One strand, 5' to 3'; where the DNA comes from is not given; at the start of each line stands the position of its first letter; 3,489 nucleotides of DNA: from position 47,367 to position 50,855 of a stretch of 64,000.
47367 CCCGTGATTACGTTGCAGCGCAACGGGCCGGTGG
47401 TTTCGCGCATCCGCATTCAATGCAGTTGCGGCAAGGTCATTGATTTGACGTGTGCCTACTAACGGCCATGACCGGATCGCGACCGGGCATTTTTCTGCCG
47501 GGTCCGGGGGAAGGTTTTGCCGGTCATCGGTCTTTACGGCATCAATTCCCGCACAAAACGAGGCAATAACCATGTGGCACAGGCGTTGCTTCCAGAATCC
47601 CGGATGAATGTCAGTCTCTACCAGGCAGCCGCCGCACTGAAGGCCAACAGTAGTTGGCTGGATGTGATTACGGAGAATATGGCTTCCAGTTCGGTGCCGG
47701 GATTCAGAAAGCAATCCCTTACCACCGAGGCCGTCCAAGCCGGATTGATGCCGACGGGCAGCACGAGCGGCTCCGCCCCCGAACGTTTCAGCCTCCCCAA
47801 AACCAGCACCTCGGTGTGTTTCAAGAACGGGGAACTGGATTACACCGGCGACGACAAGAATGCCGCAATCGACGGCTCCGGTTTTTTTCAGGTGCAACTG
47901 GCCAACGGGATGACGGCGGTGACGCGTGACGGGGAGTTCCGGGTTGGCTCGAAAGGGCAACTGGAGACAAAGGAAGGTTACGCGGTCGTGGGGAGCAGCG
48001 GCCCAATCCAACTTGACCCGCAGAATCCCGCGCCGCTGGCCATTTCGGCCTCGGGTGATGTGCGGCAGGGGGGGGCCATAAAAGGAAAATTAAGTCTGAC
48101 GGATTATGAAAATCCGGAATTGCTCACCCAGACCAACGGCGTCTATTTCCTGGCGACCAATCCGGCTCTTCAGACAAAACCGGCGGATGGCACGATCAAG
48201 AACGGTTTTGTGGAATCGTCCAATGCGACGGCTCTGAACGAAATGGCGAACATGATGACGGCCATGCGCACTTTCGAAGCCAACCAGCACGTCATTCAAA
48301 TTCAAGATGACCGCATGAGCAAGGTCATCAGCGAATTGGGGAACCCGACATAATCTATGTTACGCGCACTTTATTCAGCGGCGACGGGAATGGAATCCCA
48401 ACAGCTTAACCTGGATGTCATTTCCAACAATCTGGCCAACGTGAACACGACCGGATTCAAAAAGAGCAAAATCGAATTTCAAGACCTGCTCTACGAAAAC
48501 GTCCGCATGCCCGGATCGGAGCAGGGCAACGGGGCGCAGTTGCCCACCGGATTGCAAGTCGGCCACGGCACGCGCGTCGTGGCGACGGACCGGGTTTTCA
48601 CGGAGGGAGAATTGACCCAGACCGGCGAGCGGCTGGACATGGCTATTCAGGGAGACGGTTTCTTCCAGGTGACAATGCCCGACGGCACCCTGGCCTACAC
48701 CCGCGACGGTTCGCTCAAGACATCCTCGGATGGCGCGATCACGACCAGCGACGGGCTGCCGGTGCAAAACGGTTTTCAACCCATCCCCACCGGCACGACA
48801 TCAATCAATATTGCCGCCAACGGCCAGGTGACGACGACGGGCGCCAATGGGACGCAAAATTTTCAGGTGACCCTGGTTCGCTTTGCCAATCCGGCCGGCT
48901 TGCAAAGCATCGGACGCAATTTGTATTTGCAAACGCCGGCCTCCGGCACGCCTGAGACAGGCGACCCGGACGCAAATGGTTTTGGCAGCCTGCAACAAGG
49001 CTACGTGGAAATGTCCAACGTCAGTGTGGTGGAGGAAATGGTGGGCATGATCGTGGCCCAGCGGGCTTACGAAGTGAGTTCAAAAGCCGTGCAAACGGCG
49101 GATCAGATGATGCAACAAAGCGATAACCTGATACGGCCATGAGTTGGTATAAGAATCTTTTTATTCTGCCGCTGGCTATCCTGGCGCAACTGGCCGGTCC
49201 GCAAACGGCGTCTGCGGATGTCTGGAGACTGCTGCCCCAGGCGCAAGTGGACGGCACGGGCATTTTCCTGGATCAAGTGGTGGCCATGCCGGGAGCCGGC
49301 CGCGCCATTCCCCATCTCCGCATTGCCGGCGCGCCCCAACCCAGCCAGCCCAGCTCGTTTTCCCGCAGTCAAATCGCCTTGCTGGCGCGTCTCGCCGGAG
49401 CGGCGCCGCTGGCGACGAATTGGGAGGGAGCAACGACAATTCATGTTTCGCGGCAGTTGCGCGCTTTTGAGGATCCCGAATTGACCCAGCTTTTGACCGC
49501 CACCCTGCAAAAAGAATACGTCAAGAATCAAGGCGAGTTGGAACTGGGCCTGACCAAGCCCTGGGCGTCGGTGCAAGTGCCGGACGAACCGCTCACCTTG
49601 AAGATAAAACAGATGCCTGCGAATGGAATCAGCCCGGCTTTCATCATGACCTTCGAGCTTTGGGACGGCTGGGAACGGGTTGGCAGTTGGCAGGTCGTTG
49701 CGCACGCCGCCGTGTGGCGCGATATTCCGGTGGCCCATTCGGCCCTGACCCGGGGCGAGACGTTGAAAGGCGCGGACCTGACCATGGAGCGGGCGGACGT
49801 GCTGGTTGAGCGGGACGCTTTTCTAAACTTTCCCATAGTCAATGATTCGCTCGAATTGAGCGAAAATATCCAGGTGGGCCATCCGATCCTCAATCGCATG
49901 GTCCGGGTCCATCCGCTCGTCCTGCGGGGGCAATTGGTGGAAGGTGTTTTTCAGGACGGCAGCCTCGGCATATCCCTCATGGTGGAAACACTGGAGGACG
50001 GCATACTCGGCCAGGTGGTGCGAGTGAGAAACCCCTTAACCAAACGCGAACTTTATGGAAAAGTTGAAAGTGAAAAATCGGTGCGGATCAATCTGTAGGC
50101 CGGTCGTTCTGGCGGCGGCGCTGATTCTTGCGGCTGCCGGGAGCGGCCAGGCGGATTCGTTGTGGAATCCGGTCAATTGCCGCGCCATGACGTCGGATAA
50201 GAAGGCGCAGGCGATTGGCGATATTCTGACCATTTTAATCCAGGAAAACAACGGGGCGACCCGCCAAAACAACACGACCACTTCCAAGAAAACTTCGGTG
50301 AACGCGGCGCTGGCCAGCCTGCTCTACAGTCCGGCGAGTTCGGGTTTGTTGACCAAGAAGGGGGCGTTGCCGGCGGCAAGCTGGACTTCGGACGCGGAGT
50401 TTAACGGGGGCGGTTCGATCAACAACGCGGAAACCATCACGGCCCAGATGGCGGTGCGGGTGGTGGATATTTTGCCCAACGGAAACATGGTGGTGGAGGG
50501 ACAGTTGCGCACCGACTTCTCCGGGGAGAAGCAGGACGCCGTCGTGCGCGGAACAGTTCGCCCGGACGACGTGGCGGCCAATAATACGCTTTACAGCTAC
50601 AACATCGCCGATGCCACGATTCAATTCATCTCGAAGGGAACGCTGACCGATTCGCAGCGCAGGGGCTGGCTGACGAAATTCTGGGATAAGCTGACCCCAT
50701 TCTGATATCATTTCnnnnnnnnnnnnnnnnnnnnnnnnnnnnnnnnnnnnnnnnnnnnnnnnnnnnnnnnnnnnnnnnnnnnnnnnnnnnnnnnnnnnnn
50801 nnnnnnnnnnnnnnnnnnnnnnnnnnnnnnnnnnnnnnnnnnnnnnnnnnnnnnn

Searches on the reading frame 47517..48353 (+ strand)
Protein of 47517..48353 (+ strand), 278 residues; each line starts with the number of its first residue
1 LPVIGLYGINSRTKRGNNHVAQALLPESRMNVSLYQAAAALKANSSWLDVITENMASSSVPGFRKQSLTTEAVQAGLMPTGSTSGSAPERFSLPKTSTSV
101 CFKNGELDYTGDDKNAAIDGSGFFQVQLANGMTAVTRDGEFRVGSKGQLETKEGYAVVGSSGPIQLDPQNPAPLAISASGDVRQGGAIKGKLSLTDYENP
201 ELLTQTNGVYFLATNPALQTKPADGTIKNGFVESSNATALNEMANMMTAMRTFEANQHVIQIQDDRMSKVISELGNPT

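Call 59: search_protein_families(library=pfam, proteins=[window:47517-48353:+], max_evalue=0.001)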
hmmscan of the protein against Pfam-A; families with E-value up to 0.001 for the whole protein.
window:47517-48353:+ (278 aa): 2 families
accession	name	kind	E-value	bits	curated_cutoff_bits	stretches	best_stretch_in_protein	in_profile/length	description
PF22692.1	LlgE_F_G_D1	-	5.7e-15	55.7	27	1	117-182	1-62/64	Flagellar hook protein FlgE/F/G D1 domain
PF06429.18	Flg_bbr_C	-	1.4e-11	44.1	23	1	229-272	2-45/46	Flagellar basal body rod FlgEFG protein C-terminal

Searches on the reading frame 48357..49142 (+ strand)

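Call 59: search_protein_families(library=pfam, proteins=[window:48357-49142:+], max_evalue=0.001)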
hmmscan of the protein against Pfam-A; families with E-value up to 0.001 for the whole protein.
window:48357-49142:+ (261 aa): 3 families
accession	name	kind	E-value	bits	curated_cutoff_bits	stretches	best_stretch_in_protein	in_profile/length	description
PF22692.1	LlgE_F_G_D1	-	1.6e-22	79.9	27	1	96-159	1-63/64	Flagellar hook protein FlgE/F/G D1 domain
PF06429.18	Flg_bbr_C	-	4.4e-20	71.4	23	1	213-258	1-46/46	Flagellar basal body rod FlgEFG protein C-terminal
PF00460.25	Flg_bb_rod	-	3.4e-12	46.5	20.7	1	5-35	1-31/31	Flagella basal body rod protein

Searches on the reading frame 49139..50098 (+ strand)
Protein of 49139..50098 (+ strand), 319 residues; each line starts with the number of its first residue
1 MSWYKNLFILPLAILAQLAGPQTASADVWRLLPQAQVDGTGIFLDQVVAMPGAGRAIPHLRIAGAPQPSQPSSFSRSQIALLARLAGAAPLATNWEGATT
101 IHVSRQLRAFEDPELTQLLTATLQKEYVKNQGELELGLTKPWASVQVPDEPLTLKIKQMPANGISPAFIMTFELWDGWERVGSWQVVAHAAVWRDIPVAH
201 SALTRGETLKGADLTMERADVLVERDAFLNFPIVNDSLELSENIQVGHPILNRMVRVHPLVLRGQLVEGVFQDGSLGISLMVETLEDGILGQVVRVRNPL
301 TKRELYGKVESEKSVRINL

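Call 59: search_protein_families(library=pfam, proteins=[window:49139-50098:+], max_evalue=0.001)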
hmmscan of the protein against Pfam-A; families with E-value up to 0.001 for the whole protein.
window:49139-50098:+ (319 aa): 1 family
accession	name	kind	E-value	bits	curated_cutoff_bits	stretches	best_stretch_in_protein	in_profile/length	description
PF13144.11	ChapFlgA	-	3.6e-19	69.4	23.8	1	195-317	2-122/122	Chaperone for flagella basal body P-ring formation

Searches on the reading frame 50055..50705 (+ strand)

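Call 59: search_protein_families(library=pfam, proteins=[window:50055-50705:+], max_evalue=0.001)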
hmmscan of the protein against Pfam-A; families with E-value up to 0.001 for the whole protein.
window:50055-50705:+ (216 aa): 1 family
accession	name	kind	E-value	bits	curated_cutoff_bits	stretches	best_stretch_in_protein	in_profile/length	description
PF02107.21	FlgH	-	1e-46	159.2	27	1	32-215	3-172/172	Flagellar L-ring protein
